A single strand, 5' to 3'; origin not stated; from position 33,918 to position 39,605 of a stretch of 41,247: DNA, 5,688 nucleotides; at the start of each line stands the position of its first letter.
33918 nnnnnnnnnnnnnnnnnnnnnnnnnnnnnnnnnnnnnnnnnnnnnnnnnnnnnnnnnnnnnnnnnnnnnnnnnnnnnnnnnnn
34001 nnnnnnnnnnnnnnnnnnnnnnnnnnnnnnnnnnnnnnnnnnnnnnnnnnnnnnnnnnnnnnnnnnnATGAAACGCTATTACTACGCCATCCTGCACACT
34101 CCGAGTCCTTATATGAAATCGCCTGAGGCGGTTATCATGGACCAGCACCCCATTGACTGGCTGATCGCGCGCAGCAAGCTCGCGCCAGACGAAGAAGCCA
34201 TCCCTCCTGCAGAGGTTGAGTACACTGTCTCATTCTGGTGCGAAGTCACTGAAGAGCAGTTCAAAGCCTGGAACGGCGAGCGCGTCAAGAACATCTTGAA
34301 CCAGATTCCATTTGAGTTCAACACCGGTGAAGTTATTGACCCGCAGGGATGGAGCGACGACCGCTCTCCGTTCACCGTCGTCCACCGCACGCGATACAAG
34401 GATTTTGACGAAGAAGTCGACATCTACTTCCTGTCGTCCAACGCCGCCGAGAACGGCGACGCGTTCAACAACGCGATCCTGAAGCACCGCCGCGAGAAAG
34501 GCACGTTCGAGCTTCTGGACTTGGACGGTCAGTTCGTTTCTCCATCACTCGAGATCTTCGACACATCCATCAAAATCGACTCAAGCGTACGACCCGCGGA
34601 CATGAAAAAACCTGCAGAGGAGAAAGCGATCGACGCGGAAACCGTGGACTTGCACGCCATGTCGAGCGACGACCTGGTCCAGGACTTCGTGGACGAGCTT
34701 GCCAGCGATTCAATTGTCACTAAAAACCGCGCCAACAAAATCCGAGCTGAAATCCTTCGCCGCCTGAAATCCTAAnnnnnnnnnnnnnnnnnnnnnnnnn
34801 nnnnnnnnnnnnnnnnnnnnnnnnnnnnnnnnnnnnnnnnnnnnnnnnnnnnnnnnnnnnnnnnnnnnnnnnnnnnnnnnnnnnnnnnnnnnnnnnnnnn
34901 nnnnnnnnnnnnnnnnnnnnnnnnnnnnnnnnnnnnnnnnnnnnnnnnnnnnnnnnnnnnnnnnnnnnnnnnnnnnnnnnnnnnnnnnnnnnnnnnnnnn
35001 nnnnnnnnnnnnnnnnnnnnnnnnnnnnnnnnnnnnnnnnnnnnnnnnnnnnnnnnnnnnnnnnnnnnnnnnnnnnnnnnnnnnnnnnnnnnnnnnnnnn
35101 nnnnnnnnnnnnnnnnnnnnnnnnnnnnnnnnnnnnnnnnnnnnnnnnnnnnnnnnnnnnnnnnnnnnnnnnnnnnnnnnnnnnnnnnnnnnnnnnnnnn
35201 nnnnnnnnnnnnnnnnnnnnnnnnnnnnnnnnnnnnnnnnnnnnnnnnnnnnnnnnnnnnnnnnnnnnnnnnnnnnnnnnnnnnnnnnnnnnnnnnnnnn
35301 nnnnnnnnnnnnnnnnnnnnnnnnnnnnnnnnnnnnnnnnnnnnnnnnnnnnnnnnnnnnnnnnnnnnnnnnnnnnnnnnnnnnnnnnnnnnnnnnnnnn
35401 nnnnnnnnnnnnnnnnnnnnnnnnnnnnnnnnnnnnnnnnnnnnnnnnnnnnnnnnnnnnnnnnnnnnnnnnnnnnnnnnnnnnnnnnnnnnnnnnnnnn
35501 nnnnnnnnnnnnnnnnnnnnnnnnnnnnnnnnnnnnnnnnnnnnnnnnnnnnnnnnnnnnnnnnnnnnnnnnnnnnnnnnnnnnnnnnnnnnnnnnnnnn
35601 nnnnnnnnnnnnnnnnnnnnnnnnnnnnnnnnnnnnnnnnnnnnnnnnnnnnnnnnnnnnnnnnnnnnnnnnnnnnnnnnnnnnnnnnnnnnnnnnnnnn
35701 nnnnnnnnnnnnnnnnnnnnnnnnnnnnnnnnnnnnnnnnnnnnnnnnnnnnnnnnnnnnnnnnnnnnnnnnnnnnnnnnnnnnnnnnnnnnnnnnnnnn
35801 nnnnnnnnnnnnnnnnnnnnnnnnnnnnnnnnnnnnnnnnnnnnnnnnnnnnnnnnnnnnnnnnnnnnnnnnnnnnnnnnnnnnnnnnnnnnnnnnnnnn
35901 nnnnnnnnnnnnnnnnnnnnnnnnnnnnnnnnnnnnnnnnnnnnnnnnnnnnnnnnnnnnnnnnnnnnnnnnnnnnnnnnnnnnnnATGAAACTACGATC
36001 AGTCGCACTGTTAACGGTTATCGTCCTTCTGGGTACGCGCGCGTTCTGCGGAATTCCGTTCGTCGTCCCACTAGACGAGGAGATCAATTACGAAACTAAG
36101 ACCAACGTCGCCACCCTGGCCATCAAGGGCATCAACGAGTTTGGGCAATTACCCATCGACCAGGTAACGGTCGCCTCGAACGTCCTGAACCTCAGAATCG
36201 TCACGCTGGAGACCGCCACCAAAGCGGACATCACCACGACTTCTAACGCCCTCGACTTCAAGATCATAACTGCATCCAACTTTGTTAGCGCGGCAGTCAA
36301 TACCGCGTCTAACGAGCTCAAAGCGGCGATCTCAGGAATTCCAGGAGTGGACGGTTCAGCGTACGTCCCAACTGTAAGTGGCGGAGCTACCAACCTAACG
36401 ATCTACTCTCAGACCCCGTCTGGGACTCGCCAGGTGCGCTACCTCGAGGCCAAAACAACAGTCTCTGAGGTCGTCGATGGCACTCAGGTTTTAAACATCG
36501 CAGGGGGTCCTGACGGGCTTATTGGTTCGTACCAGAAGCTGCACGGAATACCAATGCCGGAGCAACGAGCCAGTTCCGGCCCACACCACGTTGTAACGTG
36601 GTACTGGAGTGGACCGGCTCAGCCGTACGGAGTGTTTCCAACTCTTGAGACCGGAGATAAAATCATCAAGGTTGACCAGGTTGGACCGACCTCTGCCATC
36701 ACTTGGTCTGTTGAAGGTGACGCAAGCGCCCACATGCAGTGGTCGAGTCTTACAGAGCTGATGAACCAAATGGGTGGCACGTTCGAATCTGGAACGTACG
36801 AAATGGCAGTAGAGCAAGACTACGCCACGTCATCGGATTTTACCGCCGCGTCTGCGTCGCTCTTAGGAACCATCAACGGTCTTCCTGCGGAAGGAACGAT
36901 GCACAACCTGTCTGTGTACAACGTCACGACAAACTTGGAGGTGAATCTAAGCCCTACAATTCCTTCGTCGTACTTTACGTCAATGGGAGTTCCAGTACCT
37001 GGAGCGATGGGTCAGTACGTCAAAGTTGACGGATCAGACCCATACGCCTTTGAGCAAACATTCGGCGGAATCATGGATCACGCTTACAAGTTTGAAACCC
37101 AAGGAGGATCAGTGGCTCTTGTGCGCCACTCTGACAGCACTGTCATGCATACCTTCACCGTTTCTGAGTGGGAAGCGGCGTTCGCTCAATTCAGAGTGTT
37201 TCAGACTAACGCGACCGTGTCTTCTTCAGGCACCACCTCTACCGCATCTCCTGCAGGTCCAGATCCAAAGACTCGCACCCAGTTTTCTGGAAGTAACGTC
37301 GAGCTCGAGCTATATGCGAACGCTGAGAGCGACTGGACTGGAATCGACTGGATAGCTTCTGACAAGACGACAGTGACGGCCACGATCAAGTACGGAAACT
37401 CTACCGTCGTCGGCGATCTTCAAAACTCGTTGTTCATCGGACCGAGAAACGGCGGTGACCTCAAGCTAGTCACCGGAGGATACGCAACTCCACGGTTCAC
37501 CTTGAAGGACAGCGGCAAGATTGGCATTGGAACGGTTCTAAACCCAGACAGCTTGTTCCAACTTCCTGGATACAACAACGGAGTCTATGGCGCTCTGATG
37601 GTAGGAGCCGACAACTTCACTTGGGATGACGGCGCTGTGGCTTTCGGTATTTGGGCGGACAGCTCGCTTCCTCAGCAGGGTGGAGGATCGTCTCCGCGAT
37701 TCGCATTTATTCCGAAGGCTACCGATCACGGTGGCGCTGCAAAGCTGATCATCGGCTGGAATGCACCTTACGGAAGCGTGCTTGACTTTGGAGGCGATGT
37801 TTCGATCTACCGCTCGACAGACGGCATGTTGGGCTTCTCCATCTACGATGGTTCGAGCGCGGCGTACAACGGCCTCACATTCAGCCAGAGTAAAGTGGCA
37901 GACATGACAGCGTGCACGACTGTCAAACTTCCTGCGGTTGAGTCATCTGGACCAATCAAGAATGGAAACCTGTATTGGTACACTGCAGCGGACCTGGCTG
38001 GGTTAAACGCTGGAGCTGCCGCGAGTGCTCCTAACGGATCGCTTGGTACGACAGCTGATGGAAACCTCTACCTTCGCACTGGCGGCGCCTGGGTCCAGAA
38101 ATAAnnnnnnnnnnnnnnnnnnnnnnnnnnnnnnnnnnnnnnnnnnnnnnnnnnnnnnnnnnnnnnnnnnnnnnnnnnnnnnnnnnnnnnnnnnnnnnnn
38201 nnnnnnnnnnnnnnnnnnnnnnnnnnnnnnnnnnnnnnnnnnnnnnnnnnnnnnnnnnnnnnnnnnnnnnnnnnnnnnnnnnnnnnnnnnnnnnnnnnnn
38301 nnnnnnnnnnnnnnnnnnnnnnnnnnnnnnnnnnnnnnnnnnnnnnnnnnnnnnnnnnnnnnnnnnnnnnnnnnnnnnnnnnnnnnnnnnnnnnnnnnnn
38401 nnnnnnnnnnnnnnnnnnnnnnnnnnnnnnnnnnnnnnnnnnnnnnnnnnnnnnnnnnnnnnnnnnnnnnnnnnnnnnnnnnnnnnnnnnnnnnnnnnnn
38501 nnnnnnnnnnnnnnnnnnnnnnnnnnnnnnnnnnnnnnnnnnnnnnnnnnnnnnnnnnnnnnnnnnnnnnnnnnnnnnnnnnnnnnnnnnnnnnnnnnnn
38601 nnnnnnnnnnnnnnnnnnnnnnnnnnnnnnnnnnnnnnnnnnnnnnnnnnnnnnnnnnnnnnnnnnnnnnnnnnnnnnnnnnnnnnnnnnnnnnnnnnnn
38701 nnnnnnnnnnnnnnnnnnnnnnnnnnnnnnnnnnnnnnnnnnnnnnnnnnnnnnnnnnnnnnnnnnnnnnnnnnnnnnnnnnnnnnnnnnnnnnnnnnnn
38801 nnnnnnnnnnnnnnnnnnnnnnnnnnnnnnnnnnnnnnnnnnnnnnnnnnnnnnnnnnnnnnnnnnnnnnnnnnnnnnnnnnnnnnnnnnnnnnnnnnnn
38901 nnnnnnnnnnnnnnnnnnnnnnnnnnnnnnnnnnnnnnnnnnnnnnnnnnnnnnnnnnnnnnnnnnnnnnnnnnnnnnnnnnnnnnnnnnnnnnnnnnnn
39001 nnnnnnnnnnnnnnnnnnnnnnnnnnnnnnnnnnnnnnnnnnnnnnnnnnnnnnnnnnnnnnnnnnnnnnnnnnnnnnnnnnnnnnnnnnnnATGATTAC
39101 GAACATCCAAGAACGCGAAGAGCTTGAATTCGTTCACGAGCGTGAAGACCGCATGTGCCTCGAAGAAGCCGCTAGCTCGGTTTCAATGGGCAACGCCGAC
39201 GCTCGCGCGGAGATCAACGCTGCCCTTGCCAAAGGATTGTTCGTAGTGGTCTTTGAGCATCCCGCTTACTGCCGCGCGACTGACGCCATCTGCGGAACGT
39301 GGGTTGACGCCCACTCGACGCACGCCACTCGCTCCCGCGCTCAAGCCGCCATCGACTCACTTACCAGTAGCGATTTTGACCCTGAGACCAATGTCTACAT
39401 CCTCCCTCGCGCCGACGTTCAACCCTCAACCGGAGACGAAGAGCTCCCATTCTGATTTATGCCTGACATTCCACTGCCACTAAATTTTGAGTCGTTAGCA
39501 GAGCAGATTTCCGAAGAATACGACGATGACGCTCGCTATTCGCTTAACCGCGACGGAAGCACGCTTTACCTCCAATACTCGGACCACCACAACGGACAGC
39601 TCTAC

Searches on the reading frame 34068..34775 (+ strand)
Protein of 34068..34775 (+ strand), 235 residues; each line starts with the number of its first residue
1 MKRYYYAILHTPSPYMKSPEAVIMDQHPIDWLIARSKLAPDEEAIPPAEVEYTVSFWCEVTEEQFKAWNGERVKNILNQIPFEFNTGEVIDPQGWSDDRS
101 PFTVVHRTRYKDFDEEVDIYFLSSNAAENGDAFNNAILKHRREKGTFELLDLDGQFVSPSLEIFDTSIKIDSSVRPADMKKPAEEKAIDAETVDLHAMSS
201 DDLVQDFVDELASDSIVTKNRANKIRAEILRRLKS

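Call 9: search_protein_families(library=pfam, proteins=[window:34068-34775:+], max_evalue=0.01)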
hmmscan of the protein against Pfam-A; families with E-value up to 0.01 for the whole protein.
window:34068-34775:+ (235 aa): 0 families

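Call 10: search_protein_families(library=phrogs, proteins=[window:34068-34775:+], max_evalue=0.001)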
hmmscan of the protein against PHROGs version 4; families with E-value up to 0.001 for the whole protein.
window:34068-34775:+ (235 aa): 0 families

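Call 11: find_related_loci(query=window:34068-34775:+, collection=viral_contigs, flank=3000)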
Query window:34068-34775:+ (235 aa) in viral_contigs; peptide patterns used: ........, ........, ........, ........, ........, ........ (x = any residue, [..] = any of these).
11 stretches matched a pattern, but none encodes a relative of the query by tblastn (E <= 1e-3).

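Call 13: find_encoding_contigs(protein=window:34068-34775:+, flank=3000, max_places=10)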
Protein window:34068-34775:+ (235 aa): 8 contigs read that carry it; 6 places shown.
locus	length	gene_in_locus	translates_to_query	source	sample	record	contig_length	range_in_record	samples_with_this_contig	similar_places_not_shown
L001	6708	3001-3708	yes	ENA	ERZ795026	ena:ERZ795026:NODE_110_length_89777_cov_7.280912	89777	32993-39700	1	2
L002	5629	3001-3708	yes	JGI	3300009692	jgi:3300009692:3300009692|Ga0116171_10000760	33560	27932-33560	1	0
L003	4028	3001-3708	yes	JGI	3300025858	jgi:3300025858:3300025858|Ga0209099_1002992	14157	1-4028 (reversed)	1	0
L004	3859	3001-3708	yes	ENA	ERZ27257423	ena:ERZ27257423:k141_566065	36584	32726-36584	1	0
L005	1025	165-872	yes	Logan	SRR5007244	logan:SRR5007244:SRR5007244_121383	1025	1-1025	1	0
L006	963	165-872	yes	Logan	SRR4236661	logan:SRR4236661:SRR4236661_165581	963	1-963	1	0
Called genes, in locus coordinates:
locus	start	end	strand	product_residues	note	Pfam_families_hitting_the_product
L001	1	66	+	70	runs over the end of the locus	-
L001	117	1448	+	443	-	-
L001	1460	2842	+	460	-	PF01229:Glyco_hydro_39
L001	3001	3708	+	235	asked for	-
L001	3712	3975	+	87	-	-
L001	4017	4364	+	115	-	-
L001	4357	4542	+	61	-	-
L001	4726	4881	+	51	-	-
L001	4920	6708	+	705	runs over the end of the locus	-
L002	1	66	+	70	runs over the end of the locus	-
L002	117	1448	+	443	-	-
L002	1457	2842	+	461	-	PF01229:Glyco_hydro_39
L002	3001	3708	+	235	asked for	-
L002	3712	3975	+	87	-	-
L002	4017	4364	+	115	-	-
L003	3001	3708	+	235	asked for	-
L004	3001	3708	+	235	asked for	-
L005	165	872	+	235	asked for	-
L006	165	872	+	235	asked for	-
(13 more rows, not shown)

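Call 15: find_homologous_proteins(query=window:34068-34775:+, max_evalue=0.001)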
Query window:34068-34775:+ (235 aa): 1 proteins with E <= 0.001 among 325 candidates.
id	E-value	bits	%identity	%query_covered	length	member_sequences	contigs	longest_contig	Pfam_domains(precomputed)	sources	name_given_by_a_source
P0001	2.4e-153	526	100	100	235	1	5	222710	-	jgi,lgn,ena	-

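Call 27: search_solved_structures(query=window:34068-34775:+, max_evalue=1)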
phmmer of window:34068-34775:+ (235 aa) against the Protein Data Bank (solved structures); distinct sequences matched with E-value up to 1: 1.
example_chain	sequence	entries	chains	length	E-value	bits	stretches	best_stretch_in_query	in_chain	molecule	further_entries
4hwn_A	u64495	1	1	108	0.16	14.7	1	14-70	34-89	Fc receptor-like A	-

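Call 81: predict_structure(protein=window:34068-34775:+)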
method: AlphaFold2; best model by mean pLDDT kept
length: 235 residues; sequences in the alignment: 1
mean_pLDDT: 40.4   pTM: 0.30
mean pLDDT of the five models: 40.4, 39.0, 38.8, 35.0, 33.4
residues with pLDDT >= 90: 0; 70-90: 0; 50-70: 56; < 50: 179
segments of 3 or more residues with pLDDT < 50: 7-23, 32-61, 64-115, 117-119, 121-137, 144-147, 152-193, 212-217, 233-235
pLDDT, mean of each block of 10 residues (from residue 1): 51 36 50 40 34 44 44 33 26 26 35 44 35 43 48 41 27 26 32 53 53 45 55 50
secondary structure, 60 per line:
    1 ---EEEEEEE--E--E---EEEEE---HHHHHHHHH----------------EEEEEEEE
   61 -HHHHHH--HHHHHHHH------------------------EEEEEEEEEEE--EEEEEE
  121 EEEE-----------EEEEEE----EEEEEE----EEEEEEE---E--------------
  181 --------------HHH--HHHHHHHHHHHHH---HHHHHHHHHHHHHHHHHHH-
elements in order: E4-10 E20-24 H28-36 E53-60 H62-67 H70-77 E102-112 E115-124 E136-141 E146-151 E156-162 H200-212 H216-234

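Call 85: search_protein_representatives(protein=window:34068-34775:+)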
Query: 235 residues. Proteins with E-value up to 0.001 (for the whole library): 3; up to 1e-10: 1; up to 1e-30: 1. The best 3 are listed.
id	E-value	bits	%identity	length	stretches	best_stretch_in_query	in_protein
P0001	7.7e-154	526.1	100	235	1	1-235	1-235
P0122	5.5e-06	42.4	43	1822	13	167-199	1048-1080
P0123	2.7e-04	36.9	43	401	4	21-74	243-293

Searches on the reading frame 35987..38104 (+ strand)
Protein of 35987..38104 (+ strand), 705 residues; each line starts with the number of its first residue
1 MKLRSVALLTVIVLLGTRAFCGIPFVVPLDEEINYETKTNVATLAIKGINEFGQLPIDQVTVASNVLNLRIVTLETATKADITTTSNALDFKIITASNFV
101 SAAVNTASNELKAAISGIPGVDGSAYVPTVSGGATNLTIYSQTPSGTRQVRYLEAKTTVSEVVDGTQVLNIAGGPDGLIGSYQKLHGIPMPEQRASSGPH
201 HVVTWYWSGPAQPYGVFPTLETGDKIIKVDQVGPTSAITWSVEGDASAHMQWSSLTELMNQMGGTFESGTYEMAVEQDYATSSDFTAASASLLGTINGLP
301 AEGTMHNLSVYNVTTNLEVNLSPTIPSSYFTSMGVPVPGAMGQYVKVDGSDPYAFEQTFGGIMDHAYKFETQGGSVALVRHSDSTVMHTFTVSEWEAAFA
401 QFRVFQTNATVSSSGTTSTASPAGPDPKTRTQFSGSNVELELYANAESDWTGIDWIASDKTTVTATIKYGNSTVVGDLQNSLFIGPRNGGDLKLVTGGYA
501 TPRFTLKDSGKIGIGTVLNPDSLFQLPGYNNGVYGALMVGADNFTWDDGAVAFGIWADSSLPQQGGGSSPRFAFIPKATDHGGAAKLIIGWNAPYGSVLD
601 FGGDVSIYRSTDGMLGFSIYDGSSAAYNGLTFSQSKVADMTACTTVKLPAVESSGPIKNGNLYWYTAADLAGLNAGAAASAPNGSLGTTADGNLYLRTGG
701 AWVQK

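Call 9: search_protein_families(library=pfam, proteins=[window:35987-38104:+], max_evalue=0.01)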
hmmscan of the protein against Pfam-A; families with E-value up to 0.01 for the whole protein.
window:35987-38104:+ (705 aa): 0 families

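Call 10: search_protein_families(library=phrogs, proteins=[window:35987-38104:+], max_evalue=0.001)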
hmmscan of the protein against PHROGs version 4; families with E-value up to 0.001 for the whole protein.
window:35987-38104:+ (705 aa): 0 families

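Call 26: search_solved_structures(query=window:35987-38104:+, max_evalue=1)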
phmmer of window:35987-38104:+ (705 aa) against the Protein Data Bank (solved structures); distinct sequences matched with E-value up to 1: 4.
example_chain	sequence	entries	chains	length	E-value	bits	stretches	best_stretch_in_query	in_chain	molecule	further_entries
3wy3_A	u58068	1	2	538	0.045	15.3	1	542-617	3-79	Alpha-glucosidase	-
3wy1_A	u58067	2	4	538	0.045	15.3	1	542-617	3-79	Alpha-glucosidase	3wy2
3wy4_A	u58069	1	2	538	0.045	15.3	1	542-617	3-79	Alpha-glucosidase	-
6aav_A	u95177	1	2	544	0.49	11.9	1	538-623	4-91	Alpha-glucosyltransferase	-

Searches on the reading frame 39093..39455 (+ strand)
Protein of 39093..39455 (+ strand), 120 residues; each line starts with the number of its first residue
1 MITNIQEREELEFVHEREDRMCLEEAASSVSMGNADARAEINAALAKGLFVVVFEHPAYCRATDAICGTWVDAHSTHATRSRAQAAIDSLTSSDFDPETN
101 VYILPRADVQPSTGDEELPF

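Call 88: search_protein_families(library=pfam, proteins=[window:39093-39455:+], max_evalue=0.01)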
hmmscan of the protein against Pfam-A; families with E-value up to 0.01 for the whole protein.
window:39093-39455:+ (120 aa): 1 family
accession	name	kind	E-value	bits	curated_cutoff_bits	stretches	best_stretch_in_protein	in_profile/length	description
PF20656.2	MS_N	-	0.0014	18.6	23.5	1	78-100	41-63/64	Malate synthase, N-terminal domain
